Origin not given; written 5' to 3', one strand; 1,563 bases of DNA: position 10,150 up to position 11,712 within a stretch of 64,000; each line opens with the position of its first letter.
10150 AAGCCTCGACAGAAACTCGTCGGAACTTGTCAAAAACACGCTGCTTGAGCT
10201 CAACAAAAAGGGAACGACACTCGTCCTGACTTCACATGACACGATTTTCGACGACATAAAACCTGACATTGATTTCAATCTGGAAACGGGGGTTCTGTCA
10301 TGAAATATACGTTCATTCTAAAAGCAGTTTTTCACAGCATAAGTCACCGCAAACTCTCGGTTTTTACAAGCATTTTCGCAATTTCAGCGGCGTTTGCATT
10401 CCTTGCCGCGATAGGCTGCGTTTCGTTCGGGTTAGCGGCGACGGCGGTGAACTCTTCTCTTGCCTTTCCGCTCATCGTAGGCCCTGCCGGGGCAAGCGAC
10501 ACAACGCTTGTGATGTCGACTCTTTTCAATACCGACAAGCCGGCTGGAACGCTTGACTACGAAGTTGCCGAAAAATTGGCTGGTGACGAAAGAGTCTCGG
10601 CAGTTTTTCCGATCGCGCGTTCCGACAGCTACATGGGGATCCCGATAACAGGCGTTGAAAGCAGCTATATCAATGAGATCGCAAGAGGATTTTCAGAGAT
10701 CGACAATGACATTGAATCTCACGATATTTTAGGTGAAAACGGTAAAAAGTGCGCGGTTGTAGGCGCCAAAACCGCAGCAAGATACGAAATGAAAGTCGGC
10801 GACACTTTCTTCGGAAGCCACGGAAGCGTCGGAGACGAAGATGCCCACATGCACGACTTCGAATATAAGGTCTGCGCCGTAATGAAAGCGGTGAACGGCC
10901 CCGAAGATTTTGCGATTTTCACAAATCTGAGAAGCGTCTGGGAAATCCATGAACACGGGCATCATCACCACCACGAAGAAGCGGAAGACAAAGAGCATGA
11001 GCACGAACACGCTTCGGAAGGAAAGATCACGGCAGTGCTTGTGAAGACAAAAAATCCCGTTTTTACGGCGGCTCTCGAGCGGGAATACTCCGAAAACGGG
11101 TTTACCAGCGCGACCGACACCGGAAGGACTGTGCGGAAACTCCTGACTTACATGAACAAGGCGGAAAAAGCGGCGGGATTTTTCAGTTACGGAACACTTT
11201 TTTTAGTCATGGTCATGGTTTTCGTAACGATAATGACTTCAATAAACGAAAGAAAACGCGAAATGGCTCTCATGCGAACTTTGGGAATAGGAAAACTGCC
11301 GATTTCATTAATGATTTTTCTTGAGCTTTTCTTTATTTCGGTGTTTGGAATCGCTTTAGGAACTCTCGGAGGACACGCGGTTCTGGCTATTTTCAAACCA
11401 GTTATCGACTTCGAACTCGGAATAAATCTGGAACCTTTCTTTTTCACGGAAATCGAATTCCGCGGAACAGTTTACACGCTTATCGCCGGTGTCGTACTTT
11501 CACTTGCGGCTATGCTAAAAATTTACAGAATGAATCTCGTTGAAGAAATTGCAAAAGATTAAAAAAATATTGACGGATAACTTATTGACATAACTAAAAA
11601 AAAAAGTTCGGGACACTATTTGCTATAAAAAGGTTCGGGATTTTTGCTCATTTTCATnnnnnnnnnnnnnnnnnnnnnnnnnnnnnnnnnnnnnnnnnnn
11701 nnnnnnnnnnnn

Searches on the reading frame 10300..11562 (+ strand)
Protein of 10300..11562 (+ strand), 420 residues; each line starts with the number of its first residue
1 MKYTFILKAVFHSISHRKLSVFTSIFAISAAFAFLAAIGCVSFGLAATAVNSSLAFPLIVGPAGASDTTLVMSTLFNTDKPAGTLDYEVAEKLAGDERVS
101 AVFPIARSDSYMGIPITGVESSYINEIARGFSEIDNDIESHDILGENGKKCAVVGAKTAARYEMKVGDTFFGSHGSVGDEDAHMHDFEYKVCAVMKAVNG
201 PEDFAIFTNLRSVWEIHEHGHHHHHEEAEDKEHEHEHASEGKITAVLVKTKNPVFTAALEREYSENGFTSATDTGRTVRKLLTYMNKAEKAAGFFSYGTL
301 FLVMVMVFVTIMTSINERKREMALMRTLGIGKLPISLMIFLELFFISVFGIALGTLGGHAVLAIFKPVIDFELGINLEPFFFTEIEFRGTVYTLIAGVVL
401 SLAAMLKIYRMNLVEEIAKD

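Call 67: search_protein_families(library=pfam, proteins=[window:10300-11562:+], max_evalue=0.001)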
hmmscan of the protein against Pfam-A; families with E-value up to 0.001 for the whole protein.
window:10300-11562:+ (420 aa): 2 families
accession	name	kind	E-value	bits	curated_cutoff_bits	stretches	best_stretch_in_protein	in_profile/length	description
PF02687.27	FtsX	-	5.9e-15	55.8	25.5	1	294-411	2-118/120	FtsX-like permease C-terminal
PF12704.14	MacB_PCD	-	5e-07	30.6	27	1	25-261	5-202/207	MacB-like periplasmic core domain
